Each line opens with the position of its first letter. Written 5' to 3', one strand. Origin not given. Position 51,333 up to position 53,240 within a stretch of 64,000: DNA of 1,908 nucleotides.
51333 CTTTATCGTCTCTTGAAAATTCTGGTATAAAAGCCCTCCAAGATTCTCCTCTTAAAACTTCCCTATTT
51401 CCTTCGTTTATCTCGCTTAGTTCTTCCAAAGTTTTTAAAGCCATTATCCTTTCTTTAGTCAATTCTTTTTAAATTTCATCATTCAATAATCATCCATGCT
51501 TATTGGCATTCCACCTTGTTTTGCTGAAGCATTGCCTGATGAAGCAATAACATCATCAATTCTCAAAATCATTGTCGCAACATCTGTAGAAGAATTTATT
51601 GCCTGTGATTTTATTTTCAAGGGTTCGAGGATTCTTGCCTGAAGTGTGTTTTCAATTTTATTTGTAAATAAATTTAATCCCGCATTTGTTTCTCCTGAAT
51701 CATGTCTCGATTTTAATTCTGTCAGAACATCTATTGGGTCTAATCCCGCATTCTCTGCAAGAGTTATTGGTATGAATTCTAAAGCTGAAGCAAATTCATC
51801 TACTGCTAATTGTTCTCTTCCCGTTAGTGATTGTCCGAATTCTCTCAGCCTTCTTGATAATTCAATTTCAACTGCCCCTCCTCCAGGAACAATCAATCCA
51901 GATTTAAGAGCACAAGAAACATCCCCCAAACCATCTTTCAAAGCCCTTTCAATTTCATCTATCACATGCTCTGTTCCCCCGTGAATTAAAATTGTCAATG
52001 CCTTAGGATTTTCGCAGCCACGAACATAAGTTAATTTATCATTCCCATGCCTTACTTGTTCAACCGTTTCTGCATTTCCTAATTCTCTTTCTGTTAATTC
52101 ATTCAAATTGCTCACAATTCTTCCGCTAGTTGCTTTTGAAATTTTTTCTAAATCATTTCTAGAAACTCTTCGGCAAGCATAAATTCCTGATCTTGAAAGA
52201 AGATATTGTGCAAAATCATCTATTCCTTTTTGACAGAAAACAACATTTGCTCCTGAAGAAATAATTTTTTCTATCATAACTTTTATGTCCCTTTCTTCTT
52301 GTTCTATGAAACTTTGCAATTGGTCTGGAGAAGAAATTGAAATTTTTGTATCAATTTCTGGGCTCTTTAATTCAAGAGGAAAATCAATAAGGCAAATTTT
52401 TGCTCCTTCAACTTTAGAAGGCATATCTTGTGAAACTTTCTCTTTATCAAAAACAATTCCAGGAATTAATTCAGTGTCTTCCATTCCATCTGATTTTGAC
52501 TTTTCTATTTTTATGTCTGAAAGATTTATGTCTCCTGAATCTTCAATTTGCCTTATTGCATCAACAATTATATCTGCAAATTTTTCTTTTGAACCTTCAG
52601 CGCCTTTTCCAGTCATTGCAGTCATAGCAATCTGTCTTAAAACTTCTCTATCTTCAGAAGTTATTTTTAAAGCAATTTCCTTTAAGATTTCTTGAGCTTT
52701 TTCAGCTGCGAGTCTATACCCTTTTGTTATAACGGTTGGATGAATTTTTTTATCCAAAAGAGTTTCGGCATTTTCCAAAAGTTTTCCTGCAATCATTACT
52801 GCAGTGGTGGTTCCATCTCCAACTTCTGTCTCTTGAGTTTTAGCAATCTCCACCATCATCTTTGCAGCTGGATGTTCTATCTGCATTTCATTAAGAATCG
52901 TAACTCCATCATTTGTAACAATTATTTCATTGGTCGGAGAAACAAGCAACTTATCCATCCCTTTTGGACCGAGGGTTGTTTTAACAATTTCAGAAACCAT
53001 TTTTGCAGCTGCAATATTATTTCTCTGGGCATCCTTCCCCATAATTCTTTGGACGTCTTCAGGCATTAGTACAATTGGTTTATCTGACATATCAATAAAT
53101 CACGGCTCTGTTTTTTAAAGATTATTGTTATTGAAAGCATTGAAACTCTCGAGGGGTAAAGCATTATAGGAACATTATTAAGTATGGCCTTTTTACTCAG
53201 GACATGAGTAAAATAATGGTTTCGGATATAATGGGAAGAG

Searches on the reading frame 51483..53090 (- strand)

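Call 8: search_protein_families(library=pfam, proteins=[window:51483-53090:-])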
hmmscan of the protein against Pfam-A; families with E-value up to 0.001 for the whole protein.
window:51483-53090:- (535 aa): 1 family
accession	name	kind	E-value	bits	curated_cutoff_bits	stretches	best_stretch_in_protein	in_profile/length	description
PF00118.29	Cpn60_TCP1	-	6.4e-180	599.5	34.3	1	32-516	1-487/490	TCP-1/cpn60 chaperonin family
